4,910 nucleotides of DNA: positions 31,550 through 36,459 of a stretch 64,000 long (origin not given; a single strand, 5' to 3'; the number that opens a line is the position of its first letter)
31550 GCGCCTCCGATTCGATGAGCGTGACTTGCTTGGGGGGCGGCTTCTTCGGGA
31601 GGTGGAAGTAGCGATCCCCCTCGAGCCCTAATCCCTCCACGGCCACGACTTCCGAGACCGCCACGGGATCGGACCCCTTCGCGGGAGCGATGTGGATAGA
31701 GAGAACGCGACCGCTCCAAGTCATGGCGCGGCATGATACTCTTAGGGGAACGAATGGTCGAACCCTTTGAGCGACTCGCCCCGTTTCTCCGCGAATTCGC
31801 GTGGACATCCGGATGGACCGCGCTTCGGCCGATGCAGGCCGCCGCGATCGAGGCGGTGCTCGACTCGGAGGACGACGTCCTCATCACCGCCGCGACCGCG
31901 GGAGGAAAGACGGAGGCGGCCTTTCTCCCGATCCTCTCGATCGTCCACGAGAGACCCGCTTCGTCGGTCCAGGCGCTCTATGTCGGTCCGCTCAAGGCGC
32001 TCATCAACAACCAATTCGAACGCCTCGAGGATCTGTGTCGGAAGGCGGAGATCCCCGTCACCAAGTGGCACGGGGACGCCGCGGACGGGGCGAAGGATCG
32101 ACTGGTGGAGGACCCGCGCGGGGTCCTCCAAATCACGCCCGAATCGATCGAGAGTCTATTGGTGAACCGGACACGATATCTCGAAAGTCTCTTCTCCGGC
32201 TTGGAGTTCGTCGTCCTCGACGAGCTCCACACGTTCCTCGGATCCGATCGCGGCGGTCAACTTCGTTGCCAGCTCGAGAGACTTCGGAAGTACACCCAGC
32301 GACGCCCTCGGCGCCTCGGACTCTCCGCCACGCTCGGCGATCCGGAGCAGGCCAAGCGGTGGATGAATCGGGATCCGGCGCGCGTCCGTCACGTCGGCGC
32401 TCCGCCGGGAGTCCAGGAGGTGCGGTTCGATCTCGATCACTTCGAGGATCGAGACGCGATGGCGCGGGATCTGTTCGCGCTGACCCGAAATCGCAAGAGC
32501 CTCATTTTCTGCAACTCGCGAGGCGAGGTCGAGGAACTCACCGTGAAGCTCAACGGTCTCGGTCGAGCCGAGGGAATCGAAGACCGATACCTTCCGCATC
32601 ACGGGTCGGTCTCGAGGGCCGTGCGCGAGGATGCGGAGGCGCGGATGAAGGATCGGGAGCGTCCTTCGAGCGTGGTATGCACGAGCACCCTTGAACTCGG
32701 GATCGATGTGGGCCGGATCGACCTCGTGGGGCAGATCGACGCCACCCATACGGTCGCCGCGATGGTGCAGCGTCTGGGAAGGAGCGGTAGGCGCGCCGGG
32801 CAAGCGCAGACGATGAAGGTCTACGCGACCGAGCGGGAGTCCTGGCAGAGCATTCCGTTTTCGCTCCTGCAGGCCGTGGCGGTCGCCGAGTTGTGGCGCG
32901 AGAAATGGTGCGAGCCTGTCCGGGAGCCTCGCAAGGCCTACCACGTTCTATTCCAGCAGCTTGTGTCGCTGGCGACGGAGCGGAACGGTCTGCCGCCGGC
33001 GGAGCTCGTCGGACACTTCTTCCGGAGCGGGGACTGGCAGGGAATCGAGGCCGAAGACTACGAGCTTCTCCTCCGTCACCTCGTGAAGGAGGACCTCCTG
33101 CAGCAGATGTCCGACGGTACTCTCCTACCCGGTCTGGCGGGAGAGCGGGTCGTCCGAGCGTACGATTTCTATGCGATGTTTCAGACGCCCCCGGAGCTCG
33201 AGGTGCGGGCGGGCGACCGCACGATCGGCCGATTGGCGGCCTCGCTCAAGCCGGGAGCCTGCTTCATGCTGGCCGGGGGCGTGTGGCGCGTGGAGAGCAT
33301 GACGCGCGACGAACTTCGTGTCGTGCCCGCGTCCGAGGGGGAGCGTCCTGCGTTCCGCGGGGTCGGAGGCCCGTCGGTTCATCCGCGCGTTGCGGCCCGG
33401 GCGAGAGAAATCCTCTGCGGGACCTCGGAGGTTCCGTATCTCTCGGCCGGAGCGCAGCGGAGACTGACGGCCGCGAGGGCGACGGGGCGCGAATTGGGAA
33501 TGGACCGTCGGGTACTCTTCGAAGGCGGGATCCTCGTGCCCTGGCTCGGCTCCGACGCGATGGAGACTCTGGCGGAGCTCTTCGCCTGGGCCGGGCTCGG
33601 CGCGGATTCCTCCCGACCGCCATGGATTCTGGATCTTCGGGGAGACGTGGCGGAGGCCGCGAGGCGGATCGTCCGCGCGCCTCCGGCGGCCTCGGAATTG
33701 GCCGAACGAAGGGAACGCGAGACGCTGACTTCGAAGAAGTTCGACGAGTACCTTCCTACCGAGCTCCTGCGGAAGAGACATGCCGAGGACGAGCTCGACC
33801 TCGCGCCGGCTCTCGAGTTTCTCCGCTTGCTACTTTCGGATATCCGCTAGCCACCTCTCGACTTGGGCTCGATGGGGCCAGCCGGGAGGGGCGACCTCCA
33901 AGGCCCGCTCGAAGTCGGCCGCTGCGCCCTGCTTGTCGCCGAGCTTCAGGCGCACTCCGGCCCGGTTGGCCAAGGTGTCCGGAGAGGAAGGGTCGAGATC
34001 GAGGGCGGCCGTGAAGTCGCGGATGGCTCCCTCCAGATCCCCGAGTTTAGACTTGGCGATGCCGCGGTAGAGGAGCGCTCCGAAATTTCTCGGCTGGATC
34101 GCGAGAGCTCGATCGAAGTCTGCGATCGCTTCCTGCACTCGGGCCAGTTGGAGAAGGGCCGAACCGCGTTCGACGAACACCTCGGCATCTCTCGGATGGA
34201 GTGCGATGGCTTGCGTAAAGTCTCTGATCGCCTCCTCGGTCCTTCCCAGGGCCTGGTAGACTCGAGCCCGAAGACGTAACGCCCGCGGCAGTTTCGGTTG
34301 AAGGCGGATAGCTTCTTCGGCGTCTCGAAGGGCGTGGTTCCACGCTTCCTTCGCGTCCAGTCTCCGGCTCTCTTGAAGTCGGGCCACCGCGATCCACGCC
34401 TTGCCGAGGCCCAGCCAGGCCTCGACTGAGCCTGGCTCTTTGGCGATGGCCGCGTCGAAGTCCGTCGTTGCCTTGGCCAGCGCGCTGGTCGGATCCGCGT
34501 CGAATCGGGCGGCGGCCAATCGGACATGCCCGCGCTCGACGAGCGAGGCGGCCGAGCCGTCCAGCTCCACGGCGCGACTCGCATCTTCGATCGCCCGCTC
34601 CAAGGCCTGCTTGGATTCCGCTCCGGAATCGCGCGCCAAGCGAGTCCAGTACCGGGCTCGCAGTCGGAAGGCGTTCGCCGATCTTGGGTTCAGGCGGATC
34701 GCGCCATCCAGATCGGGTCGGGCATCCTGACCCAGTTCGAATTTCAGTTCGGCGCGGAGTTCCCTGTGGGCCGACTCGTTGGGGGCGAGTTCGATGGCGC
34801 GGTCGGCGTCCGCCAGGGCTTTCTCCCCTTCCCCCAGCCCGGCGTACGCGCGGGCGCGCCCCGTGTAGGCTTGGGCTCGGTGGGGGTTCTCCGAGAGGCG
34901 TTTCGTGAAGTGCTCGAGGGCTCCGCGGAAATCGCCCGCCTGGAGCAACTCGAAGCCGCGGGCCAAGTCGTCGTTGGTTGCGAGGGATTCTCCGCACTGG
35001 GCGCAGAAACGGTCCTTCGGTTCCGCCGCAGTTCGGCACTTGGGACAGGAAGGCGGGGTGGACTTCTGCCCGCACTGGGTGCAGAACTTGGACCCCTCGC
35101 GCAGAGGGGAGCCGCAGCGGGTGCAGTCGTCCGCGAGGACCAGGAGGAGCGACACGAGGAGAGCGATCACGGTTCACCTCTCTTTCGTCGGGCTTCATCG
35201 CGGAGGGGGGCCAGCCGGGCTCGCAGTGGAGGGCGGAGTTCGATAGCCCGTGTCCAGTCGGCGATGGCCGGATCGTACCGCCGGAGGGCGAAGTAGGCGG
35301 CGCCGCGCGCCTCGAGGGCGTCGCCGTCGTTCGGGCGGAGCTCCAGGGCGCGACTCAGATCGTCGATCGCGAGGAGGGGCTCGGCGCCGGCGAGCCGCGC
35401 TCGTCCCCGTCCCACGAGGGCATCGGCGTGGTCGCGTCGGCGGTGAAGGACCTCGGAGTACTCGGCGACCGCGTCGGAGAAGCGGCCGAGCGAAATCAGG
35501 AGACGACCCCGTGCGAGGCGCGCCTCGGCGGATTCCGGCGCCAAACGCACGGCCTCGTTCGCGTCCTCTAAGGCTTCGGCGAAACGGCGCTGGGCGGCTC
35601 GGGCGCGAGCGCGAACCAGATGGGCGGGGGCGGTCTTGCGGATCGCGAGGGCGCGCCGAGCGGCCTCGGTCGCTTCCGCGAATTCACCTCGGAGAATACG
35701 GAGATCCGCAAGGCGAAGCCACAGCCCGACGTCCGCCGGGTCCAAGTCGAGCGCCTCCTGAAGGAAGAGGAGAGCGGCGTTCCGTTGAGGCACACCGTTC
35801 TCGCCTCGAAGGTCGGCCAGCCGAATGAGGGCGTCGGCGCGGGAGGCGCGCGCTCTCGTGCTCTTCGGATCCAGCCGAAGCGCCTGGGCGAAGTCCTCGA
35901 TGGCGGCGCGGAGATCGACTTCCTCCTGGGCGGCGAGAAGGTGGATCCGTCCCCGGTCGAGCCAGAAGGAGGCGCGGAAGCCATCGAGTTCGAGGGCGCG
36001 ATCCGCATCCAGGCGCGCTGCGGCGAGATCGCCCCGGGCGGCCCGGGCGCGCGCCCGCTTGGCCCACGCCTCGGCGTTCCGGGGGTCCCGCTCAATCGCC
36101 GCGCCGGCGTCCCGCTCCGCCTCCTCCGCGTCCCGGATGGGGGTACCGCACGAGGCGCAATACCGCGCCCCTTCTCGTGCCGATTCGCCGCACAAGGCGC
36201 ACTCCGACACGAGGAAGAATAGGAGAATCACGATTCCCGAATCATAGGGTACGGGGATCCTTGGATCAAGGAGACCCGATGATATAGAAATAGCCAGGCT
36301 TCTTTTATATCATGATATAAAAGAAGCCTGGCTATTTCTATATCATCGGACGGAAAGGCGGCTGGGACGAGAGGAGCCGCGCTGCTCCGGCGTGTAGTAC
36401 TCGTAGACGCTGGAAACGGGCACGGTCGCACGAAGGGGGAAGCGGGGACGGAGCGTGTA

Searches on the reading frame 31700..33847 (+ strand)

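Call 58: search_protein_families(library=pfam, proteins=[window:31700-33847:+], max_evalue=0.0001)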
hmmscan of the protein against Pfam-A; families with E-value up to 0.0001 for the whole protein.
window:31700-33847:+ (716 aa): 4 families
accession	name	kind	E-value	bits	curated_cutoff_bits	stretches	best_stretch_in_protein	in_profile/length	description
PF00270.35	DEAD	-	3.1e-30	105.6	26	1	43-213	1-161/167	DEAD/DEAH box helicase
PF00271.37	Helicase_C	-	2.9e-16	60.1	23.5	1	257-365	8-109/110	Helicase conserved C-terminal domain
PF19306.5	WH_Lhr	-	2.6e-07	30.6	27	0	400-462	4-65/168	Large helicase-related protein, winged helix domain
PF04851.21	ResIII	-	2.8e-07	31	22.5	1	42-212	4-162/164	Type III restriction enzyme, res subunit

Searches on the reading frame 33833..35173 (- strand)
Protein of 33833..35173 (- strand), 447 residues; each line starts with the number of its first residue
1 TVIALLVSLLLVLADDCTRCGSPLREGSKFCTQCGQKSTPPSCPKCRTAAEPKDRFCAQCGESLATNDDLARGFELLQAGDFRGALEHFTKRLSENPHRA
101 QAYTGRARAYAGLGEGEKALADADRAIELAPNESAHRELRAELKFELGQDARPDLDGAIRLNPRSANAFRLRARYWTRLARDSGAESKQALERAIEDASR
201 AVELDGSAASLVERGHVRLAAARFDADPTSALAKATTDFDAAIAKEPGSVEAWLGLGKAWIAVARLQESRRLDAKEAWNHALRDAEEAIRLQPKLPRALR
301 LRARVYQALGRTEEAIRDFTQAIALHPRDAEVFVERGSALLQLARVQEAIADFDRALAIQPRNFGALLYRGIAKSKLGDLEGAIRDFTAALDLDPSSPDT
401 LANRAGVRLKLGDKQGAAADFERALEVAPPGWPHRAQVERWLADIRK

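Call 58: search_protein_families(library=pfam, proteins=[window:33833-35173:-], max_evalue=0.0001)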
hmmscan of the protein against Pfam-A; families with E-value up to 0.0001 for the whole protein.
window:33833-35173:- (447 aa): 21 families
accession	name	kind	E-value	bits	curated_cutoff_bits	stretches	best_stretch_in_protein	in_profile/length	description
PF00515.34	TPR_1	-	2.5e-37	125.6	27.8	2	297-329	2-34/34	Tetratricopeptide repeat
PF07719.23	TPR_2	-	7.8e-36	119.7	27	1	296-329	1-34/34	Tetratricopeptide repeat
PF13371.12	TPR_9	-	5.2e-28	97.3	35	4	275-331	8-64/73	Tetratricopeptide repeat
PF13431.12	TPR_17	-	9.2e-28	94.6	24.4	0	286-316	3-33/34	Tetratricopeptide repeat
PF13432.12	TPR_16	-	1.2e-26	93.2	32.7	3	302-362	3-63/65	Tetratricopeptide repeat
PF13414.12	TPR_11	-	1.7e-24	85.7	26.8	2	304-343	2-41/42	TPR repeat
PF13181.12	TPR_8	-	7.1e-24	82.3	25.7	0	301-327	6-32/34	Tetratricopeptide repeat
PF14559.12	TPR_19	-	3.4e-20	72.6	25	1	76-143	1-68/68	Tetratricopeptide repeat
PF13428.12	TPR_14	-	1.3e-19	69.1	23.5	1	296-335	1-40/44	Tetratricopeptide repeat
PF13424.12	TPR_12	-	6.9e-13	49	30.1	0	261-325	9-74/77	Tetratricopeptide repeat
PF13240.11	Zn_Ribbon_1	-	4.3e-10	39.5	25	1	17-37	2-22/23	zinc-ribbon domain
PF12773.13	DZR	-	2e-09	37.9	27.3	1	17-61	1-45/45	Double zinc ribbon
PF13174.12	TPR_6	-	1.2e-07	32.3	26.3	0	298-327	2-31/33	Tetratricopeptide repeat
PF23914.1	TPR_CcmH_CycH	-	1.2e-07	32.2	42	0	303-395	57-152/158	Cytochrome c-type biogenesis protein H TPR domain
PF13176.12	TPR_7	-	6.6e-07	29.4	27.9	0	303-330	6-35/36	Tetratricopeptide repeat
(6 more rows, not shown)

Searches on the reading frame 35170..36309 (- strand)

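Call 58: search_protein_families(library=pfam, proteins=[window:35170-36309:-], max_evalue=0.0001)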
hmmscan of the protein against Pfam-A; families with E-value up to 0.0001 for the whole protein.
window:35170-36309:- (380 aa): 11 families
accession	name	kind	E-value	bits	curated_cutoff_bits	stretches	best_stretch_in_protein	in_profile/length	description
PF00515.34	TPR_1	-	9.9e-26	88.9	27.8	1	331-360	3-32/34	Tetratricopeptide repeat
PF13431.12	TPR_17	-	1.7e-23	81.3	24.4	0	71-99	5-33/34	Tetratricopeptide repeat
PF07719.23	TPR_2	-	3.3e-23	80.3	27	0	330-360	2-32/34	Tetratricopeptide repeat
PF13414.12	TPR_11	-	1e-21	76.8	26.8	0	314-341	13-40/42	TPR repeat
PF13432.12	TPR_16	-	3.9e-18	66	32.7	2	265-328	1-64/65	Tetratricopeptide repeat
PF14559.12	TPR_19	-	7.5e-18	65.1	25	1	239-296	3-60/68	Tetratricopeptide repeat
PF13181.12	TPR_8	-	2e-16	59.1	25.7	0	331-360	3-32/34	Tetratricopeptide repeat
PF13428.12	TPR_14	-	1.6e-10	41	23.5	0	229-270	3-44/44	Tetratricopeptide repeat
PF23914.1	TPR_CcmH_CycH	-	2.5e-08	34.4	42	0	113-166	50-99/158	Cytochrome c-type biogenesis protein H TPR domain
PF13371.12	TPR_9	-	1.7e-07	31.6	35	0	233-298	2-66/73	Tetratricopeptide repeat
PF10516.15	SHNi-TPR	-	5.9e-05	22.9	21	0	199-225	6-32/38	SHNi-TPR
